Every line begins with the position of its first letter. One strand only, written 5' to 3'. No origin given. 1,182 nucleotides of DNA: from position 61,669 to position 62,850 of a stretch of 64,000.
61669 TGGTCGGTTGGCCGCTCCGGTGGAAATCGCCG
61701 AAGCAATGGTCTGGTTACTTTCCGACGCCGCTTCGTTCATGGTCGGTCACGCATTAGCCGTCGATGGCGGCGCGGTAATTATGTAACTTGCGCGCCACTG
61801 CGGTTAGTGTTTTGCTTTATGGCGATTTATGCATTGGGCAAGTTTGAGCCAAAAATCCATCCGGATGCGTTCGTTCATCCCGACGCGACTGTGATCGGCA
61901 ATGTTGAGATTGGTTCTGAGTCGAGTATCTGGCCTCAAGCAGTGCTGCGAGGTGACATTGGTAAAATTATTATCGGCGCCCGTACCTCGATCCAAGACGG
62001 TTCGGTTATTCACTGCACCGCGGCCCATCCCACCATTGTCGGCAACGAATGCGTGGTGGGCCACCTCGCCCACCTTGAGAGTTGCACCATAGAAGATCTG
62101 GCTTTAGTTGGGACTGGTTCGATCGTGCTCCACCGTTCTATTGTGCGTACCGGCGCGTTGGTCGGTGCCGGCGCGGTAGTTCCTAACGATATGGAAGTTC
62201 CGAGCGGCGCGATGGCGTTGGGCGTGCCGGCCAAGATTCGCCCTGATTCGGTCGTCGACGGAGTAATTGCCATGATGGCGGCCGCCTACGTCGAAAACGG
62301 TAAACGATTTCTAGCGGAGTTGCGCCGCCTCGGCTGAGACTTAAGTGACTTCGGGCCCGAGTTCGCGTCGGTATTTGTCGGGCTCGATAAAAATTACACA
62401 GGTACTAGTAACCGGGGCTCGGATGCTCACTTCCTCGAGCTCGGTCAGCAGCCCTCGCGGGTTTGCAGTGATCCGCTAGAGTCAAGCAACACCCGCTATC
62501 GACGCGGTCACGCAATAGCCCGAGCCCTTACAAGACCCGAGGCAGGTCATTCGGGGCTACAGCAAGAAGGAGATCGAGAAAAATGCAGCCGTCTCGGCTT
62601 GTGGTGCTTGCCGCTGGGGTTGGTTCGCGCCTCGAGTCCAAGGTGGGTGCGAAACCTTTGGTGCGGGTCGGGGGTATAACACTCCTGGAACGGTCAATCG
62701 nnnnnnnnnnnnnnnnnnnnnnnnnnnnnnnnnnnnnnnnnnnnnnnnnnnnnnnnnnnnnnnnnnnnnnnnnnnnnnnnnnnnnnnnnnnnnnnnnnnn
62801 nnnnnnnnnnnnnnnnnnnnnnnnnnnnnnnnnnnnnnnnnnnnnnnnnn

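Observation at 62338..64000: Unlisted GC-rich gene: IPCT/DIPPS-like cytidylyltransferase fused to a CDP-alcohol phosphatidyltransferase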

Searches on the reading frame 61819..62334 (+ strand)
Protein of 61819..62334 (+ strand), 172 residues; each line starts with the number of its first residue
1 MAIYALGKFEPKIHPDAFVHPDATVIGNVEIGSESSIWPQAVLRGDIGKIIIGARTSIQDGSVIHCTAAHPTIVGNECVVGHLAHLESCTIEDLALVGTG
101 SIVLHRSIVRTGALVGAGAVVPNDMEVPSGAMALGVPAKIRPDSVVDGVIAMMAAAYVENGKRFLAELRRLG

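Call 18: find_encoding_contigs(protein=window:61819-62334:+, flank=10000, max_places=4)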
Protein seq(172 aa) (172 aa): no gene with exactly this product is on record in the collection.

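Call 35: find_related_loci(query=window:61819-62334:+, collection=metagenome_contigs, flank=6000)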
Query window:61819-62334:+ (172 aa) in metagenome_contigs; peptide patterns used: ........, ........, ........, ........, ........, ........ (x = any residue, [..] = any of these).
283 stretches matched a pattern; 104 encode a relative of the query (tblastn E <= 1e-3); the best 80 are kept; 80 distinct loci.
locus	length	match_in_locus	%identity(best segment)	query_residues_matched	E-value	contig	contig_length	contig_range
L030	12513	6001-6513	99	1-171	6e-110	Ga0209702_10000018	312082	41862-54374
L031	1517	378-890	77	1-171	1e-92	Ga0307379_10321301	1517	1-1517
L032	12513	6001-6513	70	1-171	1e-77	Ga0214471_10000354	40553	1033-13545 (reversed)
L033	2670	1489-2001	69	1-171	5e-79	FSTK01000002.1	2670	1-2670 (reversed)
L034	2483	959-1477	71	1-171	2e-78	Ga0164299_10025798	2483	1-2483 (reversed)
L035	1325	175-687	67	1-171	3e-81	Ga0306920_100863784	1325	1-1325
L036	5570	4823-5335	71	1-171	9e-76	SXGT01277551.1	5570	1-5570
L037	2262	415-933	69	1-171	2e-77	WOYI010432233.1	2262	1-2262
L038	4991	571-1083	67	1-171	2e-75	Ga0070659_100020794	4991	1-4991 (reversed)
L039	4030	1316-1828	68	1-171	3e-75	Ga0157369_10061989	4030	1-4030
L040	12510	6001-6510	72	3-172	9e-75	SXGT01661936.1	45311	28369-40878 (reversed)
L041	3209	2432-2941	72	3-172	3e-75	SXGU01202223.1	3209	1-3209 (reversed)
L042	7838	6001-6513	67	1-171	7e-75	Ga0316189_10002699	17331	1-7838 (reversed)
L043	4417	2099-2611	67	1-171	5e-75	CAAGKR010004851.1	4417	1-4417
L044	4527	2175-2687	70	1-171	9e-75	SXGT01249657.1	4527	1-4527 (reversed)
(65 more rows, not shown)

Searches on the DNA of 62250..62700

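Call 79: search_rna_families(source=window, start=62250, end=62700, threshold=evalue, max_evalue=1)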
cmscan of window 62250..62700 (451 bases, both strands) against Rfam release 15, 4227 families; matches with E-value up to 1: 0.
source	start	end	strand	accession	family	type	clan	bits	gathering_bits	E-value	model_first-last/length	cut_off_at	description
